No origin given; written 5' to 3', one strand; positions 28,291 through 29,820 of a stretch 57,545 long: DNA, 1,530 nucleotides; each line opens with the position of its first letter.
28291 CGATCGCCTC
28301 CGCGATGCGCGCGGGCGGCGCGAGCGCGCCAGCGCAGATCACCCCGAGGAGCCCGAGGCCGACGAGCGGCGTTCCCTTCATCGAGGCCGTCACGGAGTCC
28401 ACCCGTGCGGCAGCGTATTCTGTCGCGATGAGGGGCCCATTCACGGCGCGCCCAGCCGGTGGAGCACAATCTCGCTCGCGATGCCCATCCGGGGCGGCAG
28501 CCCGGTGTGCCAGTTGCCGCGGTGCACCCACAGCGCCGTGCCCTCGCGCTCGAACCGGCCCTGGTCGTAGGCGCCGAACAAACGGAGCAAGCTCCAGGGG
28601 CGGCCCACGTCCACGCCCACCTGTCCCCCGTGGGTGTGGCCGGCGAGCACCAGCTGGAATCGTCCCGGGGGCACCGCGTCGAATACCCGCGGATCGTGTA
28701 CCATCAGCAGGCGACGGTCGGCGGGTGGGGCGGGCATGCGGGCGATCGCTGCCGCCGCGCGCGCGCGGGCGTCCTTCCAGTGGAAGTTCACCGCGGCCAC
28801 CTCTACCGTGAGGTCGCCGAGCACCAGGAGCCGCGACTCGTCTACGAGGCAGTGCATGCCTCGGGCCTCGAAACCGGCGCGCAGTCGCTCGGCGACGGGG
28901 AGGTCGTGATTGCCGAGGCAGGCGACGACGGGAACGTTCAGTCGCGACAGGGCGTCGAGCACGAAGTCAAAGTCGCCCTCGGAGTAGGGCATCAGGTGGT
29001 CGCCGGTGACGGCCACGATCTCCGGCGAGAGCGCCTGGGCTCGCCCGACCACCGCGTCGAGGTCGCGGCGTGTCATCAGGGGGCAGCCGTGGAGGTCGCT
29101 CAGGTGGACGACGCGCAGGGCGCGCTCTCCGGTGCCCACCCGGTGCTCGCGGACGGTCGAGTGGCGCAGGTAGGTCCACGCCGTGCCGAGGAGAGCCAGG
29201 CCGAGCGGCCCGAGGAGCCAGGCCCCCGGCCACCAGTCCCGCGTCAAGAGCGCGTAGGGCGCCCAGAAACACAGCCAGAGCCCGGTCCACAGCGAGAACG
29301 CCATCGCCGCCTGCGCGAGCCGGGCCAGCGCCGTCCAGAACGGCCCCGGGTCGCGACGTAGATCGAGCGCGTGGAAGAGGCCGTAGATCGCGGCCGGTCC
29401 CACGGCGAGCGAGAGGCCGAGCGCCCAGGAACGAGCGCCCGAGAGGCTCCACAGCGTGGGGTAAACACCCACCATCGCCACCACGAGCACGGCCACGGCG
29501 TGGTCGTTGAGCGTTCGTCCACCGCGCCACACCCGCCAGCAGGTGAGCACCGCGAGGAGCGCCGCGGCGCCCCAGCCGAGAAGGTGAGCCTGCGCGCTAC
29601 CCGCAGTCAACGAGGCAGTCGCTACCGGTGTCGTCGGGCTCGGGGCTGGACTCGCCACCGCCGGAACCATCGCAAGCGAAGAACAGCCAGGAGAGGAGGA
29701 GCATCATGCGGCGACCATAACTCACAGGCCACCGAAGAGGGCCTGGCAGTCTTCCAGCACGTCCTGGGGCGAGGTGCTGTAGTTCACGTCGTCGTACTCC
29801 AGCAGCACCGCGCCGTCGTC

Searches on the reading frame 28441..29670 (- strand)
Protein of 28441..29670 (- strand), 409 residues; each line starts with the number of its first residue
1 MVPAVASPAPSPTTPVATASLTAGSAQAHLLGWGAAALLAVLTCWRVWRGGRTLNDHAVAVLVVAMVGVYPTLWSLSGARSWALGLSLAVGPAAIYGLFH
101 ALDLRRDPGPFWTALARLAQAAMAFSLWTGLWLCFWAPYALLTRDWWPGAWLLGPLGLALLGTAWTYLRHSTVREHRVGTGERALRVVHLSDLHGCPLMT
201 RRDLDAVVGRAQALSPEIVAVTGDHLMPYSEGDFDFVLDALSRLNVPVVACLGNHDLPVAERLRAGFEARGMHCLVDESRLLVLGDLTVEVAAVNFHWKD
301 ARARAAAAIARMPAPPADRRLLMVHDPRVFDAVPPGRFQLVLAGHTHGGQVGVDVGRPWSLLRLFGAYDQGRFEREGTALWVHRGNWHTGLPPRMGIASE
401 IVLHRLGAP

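Call 17: search_protein_families(library=pfam, proteins=[window:28441-29670:-], max_evalue=0.01)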
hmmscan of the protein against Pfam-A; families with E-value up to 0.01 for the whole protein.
window:28441-29670:- (409 aa): 2 families
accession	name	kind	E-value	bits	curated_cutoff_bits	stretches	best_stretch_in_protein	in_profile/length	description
PF00149.33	Metallophos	-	9.4e-10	39.7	21.5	1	185-348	1-190/191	Calcineurin-like phosphoesterase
PF12850.12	Metallophos_2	-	4.1e-07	30.6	27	1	186-351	2-121/154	Calcineurin-like phosphoesterase superfamily domain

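Call 25: search_protein_families(library=ncbifam, proteins=[window:28441-29670:-], max_evalue=0.001)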
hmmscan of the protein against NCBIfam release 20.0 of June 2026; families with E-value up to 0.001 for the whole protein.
window:28441-29670:- (409 aa): 2 families
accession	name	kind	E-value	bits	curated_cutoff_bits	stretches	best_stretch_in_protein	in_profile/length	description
NF008460.0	PRK11340.1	equivalog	1e-15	57.9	188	1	183-358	48-224/271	phosphodiesterase YaeI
NF033458.1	lipid_A_LpxG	equivalog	4.6e-10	39.3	350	1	184-257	44-119/321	UDP-2,3-diacylglucosamine diphosphatase LpxG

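Call 29: search_protein_families(library=padloc, proteins=[window:28441-29670:-], max_evalue=0.01)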
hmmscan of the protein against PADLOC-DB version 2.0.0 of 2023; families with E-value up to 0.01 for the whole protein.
window:28441-29670:- (409 aa): 0 families
